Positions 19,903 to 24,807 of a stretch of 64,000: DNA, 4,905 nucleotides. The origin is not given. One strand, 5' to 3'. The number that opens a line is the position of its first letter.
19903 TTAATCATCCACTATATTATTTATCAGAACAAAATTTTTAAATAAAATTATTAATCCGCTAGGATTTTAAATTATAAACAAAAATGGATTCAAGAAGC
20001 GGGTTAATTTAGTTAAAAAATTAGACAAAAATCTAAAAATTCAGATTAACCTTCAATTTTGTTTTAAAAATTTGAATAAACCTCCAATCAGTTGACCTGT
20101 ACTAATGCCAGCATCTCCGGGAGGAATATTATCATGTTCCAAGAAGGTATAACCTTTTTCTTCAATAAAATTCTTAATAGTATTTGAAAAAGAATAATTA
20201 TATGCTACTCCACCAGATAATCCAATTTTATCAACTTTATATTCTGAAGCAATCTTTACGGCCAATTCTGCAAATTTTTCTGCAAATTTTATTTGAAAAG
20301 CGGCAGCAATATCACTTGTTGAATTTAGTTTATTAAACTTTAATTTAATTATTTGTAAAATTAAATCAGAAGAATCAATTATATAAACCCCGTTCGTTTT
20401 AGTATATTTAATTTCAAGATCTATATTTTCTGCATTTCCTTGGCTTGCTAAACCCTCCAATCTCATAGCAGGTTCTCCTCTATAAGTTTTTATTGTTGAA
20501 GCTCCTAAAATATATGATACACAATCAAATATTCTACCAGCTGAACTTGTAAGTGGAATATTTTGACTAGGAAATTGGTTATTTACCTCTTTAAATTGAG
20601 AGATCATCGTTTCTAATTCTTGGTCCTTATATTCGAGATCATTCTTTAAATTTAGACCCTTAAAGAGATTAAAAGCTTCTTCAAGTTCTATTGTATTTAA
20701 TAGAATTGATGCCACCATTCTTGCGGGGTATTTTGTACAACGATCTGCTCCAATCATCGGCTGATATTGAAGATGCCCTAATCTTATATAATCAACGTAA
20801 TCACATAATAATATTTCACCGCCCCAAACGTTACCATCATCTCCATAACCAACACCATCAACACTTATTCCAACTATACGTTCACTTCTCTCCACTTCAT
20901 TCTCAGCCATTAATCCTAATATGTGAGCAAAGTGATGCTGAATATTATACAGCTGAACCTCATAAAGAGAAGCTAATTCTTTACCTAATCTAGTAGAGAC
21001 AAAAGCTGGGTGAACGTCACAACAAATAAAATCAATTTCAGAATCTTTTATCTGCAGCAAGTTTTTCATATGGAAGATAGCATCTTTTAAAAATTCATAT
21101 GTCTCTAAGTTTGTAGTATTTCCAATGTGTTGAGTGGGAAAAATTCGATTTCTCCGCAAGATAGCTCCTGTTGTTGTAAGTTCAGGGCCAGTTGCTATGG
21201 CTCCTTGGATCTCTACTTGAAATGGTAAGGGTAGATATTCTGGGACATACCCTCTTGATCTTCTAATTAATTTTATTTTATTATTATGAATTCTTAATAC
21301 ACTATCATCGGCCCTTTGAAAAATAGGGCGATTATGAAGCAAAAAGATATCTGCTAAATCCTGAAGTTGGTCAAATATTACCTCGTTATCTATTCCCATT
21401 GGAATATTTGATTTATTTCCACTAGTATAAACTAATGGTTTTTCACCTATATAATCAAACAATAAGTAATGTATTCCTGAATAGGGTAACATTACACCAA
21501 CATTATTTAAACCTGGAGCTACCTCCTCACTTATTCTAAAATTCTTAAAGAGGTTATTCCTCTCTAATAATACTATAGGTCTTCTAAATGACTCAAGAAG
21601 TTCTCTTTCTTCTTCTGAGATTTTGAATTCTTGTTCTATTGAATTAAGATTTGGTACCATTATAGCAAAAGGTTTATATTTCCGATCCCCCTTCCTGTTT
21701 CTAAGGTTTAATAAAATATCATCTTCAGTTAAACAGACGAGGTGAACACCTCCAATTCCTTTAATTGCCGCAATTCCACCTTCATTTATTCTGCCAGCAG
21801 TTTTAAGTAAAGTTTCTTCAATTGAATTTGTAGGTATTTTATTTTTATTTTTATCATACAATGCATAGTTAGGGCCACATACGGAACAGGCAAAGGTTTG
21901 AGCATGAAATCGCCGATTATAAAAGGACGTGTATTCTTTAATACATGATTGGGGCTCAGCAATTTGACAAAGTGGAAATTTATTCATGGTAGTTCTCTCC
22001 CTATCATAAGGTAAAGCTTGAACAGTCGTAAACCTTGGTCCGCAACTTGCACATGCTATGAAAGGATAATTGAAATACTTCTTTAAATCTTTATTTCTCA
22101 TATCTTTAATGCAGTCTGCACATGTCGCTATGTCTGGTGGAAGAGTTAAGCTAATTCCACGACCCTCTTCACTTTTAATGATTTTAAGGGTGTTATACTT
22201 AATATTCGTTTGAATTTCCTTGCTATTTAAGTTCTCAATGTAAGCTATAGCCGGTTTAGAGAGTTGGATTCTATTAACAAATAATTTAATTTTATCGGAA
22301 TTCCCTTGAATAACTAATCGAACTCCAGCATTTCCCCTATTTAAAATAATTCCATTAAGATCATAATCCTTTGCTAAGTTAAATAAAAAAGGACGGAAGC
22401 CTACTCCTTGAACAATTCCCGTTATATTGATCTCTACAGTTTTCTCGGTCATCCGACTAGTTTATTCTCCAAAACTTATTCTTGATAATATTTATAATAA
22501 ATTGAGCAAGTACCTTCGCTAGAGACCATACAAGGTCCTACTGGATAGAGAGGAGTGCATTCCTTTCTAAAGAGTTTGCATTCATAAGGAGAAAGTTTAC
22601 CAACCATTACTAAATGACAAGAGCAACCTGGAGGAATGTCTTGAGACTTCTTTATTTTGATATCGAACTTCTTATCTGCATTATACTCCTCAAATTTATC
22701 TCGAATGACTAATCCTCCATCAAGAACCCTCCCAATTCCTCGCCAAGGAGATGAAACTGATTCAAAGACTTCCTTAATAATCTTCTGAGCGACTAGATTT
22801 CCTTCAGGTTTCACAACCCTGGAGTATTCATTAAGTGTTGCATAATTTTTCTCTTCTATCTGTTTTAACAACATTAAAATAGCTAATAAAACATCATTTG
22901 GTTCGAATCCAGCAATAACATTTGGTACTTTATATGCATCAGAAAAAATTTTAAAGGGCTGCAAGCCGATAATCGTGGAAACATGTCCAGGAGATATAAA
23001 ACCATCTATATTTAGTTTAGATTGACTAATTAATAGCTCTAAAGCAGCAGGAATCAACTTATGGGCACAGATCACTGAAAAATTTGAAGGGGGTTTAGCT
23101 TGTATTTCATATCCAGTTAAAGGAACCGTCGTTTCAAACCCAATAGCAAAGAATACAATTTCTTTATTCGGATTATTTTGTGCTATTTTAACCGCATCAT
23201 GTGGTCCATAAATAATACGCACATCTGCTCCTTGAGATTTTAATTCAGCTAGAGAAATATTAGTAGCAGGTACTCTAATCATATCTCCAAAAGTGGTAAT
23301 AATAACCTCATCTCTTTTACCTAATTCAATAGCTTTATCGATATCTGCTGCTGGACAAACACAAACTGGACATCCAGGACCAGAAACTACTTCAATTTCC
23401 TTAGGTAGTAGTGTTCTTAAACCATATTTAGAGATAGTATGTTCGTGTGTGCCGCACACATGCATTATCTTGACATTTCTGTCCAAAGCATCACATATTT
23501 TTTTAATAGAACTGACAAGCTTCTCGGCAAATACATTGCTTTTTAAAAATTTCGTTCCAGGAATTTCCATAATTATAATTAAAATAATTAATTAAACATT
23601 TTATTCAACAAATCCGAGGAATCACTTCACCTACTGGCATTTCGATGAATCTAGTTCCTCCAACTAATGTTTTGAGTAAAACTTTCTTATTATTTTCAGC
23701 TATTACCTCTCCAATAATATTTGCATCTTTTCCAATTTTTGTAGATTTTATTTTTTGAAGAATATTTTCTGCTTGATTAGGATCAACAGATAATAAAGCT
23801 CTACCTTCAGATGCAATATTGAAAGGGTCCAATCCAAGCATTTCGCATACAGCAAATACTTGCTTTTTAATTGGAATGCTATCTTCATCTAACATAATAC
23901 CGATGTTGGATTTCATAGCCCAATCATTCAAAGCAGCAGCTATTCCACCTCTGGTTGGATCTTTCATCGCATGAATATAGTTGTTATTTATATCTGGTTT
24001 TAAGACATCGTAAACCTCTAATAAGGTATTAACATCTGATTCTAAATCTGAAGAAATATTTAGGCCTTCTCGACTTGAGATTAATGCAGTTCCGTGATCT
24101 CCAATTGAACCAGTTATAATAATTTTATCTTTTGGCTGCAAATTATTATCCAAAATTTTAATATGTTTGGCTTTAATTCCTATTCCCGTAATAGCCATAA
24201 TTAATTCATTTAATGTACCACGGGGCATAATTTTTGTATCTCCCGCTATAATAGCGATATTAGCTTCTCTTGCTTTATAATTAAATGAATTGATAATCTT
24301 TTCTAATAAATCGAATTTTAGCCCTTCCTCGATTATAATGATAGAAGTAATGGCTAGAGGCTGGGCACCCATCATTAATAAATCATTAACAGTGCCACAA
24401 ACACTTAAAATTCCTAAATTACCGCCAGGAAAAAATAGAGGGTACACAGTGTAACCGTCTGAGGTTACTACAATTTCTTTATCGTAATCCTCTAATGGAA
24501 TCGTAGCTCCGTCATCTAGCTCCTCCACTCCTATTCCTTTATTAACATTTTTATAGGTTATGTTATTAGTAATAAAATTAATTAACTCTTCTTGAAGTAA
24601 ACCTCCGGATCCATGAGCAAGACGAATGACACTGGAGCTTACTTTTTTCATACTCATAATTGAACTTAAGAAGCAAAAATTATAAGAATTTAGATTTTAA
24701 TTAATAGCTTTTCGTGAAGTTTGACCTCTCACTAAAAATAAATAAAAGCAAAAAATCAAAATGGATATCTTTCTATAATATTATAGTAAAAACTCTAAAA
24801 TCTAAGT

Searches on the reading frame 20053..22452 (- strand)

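Call 70: search_protein_families(library=pfam, proteins=[window:20053-22452:-], max_evalue=0.00001)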
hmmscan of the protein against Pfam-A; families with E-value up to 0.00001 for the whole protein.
window:20053-22452:- (799 aa): 5 families
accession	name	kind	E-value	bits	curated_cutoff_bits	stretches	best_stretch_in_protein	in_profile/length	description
PF22521.2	HypF_C_2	-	2e-61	208.3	27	1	528-787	1-241/241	Carbamoyltransferase, Kae1-like Domain, second subdomain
PF01300.24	Sua5_yciO_yrdC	-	1e-34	120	25.1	1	222-399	3-178/178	Telomere recombination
PF17788.7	HypF_C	-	2.8e-23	82.9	23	1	418-517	6-99/99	HypF Kae1-like domain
PF07503.17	zf-HYPF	-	7.3e-21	74.1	23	2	169-198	4-33/34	HypF finger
PF00708.24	Acylphosphatase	-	3.2e-17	63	22.5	1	7-88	2-82/85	Acylphosphatase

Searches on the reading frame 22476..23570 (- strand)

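Call 70: search_protein_families(library=pfam, proteins=[window:22476-23570:-], max_evalue=0.00001)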
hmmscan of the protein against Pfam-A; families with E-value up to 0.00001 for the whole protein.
window:22476-23570:- (364 aa): 1 family
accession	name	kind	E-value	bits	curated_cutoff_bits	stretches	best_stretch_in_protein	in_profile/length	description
PF01924.21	HypD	-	1.9e-145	484.8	25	1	15-361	3-350/351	Hydrogenase formation hypA family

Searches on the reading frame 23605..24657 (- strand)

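Call 70: search_protein_families(library=pfam, proteins=[window:23605-24657:-], max_evalue=0.00001)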
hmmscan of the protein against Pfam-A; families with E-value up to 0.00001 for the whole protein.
window:23605-24657:- (350 aa): 2 families
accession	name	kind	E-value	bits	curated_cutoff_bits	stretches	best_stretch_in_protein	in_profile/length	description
PF02769.27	AIRS_C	-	2.6e-27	96.3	23.1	1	175-327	2-154/156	AIR synthase related protein, C-terminal domain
PF00586.29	AIRS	-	1.4e-21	77.4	24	1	48-161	2-111/112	AIR synthase related protein, N-terminal domain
